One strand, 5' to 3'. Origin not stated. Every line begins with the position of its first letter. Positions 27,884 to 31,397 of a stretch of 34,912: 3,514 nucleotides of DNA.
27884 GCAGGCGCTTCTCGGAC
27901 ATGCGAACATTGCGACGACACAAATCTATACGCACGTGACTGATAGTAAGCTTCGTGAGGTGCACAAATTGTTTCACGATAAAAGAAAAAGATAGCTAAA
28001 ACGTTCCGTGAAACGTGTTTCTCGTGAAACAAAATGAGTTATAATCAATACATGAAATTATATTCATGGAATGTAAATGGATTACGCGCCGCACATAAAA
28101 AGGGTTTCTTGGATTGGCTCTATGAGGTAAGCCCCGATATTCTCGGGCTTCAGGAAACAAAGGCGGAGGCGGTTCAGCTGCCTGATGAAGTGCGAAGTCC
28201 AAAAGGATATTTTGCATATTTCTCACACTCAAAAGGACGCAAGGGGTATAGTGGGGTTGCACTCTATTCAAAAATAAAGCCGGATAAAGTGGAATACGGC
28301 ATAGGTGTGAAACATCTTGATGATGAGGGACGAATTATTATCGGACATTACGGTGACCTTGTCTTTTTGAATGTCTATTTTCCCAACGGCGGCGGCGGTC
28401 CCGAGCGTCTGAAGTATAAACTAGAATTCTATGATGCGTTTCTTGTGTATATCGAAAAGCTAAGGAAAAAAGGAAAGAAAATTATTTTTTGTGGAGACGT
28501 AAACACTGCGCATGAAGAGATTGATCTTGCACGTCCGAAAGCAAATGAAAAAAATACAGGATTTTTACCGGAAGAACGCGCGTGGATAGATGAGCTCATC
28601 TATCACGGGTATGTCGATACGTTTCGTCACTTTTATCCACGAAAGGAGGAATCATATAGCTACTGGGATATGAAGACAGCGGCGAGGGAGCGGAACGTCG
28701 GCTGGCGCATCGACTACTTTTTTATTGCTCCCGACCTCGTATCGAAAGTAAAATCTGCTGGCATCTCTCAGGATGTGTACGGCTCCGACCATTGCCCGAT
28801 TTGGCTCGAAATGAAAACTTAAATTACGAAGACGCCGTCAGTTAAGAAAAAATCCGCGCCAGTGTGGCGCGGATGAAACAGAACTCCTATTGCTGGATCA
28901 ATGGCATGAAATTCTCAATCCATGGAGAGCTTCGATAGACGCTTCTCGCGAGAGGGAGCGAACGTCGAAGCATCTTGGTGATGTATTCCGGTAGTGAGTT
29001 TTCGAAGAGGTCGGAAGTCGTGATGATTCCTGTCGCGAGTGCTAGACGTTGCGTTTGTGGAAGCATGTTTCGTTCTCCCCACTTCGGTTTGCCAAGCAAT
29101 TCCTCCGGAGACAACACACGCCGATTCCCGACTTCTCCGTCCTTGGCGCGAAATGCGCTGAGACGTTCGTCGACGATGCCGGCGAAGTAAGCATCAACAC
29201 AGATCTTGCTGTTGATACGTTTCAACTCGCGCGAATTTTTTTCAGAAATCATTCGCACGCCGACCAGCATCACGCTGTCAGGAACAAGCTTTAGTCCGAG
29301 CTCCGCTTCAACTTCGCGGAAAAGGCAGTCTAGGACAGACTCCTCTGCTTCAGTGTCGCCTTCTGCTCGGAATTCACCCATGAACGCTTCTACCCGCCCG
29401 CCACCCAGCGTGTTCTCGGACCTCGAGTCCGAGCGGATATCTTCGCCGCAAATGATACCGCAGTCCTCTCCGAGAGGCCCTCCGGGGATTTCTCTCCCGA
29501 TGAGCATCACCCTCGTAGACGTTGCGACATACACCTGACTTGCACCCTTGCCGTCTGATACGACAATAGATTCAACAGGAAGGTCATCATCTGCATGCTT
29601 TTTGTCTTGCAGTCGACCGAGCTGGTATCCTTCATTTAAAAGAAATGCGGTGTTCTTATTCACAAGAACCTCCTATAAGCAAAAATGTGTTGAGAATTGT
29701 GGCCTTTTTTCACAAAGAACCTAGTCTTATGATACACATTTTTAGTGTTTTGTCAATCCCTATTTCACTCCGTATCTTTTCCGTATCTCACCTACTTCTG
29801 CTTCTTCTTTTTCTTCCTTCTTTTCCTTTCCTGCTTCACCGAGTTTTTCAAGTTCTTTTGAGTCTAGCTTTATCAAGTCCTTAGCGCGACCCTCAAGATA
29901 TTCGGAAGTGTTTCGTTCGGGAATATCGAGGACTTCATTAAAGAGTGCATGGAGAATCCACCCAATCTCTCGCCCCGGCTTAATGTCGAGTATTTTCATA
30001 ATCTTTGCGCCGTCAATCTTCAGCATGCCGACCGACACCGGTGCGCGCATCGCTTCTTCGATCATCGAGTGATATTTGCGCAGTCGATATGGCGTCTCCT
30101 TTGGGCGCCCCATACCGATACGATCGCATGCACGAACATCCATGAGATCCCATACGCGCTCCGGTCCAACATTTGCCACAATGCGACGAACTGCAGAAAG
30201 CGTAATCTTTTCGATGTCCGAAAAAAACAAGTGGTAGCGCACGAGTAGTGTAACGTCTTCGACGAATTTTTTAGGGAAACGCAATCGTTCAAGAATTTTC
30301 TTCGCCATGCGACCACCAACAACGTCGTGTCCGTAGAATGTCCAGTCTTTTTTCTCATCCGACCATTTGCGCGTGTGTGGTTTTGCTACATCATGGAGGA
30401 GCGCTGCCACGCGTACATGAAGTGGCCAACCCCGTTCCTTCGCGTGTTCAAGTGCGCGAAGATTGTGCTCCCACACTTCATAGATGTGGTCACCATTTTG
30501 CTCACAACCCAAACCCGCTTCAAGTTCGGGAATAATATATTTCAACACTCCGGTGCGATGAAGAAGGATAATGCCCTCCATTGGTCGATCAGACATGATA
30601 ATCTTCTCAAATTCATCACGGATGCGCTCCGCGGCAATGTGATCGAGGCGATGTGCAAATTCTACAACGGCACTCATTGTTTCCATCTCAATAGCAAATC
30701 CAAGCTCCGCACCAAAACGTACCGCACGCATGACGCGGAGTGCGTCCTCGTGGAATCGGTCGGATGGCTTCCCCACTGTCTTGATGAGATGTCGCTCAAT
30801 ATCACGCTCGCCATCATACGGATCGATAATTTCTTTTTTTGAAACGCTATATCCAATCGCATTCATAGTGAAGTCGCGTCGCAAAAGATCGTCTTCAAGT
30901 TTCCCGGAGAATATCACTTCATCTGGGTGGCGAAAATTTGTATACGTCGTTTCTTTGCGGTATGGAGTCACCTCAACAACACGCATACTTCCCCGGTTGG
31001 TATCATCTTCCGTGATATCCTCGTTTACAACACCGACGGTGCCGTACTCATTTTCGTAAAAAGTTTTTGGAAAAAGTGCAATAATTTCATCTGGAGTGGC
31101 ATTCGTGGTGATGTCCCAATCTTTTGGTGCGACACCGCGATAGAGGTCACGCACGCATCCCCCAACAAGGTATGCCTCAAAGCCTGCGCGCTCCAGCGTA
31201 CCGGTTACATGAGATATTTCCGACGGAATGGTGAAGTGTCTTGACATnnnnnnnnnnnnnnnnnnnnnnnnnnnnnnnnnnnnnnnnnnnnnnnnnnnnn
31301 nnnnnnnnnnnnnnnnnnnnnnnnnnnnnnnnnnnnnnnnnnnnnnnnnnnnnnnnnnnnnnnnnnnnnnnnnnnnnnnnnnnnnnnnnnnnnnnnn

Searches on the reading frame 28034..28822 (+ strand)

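Call 7: search_protein_families(library=pfam, proteins=[window:28034-28822:+], max_evalue=0.01)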
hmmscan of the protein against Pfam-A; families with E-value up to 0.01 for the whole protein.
window:28034-28822:+ (262 aa): 2 families
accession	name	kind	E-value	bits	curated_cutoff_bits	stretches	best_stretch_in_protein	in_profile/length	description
PF03372.29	Exo_endo_phos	-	2.8e-35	122.4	24.5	1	11-253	2-225/225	Endonuclease/Exonuclease/phosphatase family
PF14529.12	Exo_endo_phos_2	-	0.0017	18.7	27.4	0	110-163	2-46/117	Endonuclease-reverse transcriptase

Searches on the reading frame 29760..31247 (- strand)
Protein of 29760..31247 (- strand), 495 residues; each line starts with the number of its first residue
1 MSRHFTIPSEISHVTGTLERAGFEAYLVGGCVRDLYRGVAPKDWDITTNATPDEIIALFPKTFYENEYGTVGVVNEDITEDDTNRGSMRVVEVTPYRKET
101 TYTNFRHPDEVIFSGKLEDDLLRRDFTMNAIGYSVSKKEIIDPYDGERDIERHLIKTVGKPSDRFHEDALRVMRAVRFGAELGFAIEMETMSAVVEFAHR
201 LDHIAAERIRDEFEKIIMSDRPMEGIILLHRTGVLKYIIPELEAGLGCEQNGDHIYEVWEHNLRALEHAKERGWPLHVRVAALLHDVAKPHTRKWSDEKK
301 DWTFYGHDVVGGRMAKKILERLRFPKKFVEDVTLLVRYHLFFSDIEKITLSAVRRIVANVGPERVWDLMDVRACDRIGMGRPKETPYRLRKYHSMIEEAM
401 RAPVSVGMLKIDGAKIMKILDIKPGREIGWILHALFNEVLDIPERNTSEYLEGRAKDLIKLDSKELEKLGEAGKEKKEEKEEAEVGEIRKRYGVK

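Call 7: search_protein_families(library=pfam, proteins=[window:29760-31247:-], max_evalue=0.01)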
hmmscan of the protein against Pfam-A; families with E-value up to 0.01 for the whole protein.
window:29760-31247:- (495 aa): 4 families
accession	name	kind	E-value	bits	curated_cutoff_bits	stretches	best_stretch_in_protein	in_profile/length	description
PF01743.26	PolyA_pol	-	1.8e-30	106.3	23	1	25-155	1-125/126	Poly A polymerase head domain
PF12627.12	PolyA_pol_RNAbd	-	3.5e-20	72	22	1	183-244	1-62/64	Probable RNA and SrmB- binding site of polymerase A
PF01966.28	HD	-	7.6e-12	46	22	1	258-351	1-103/116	HD domain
PF13735.12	tRNA_NucTran2_2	-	0.00074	20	27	0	409-451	103-145/149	tRNA nucleotidyltransferase domain 2 putative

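Call 12: find_encoding_contigs(protein=window:29760-31247:-, flank=10000, max_places=6)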
Protein window:29760-31247:- (495 aa): 8 contigs read that carry it; 6 places shown.
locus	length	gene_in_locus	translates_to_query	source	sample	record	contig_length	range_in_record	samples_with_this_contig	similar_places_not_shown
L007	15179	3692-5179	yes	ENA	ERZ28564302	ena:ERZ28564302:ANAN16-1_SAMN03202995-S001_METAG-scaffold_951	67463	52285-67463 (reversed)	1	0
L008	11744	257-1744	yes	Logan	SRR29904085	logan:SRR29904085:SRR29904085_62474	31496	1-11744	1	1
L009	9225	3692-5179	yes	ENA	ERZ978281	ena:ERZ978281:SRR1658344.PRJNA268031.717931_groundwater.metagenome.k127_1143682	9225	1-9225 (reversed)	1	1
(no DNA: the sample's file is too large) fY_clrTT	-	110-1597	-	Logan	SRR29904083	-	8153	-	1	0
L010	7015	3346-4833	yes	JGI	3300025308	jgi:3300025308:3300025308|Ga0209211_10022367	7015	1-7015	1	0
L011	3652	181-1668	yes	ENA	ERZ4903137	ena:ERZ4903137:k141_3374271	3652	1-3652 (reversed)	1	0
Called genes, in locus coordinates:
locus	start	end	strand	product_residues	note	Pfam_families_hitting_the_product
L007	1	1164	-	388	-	?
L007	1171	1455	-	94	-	-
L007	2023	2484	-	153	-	PF02021:UPF0102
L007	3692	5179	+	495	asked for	PF01743:PolyA_pol, PF12627:PolyA_pol_RNAbd, PF01966:HD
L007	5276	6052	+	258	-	-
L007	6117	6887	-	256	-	PF03372:Exo_endo_phos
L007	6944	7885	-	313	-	PF02899:Phage_int_SAM_1, PF13102:Phage_int_SAM_5 (weak), PF13495:Phage_int_SAM_4 (faint), PF00589:Phage_integrase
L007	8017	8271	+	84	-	-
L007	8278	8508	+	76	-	-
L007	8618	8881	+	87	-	PF00312:Ribosomal_S15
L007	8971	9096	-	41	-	-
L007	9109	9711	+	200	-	PF01936:NYN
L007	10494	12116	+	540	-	PF07650:KH_2 (faint), PF01138:RNase_PH, PF00013:KH_1, PF00575:S1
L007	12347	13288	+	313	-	-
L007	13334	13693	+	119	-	PF01258:zf-dskA_traR (weak)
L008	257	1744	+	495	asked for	PF01743:PolyA_pol, PF12627:PolyA_pol_RNAbd, PF01966:HD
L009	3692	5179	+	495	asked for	PF01743:PolyA_pol, PF12627:PolyA_pol_RNAbd, PF01966:HD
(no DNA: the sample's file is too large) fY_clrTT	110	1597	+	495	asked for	PF01743:PolyA_pol, PF12627:PolyA_pol_RNAbd, PF01966:HD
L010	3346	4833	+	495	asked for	PF01743:PolyA_pol, PF12627:PolyA_pol_RNAbd, PF01966:HD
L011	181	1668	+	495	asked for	PF01743:PolyA_pol, PF12627:PolyA_pol_RNAbd, PF01966:HD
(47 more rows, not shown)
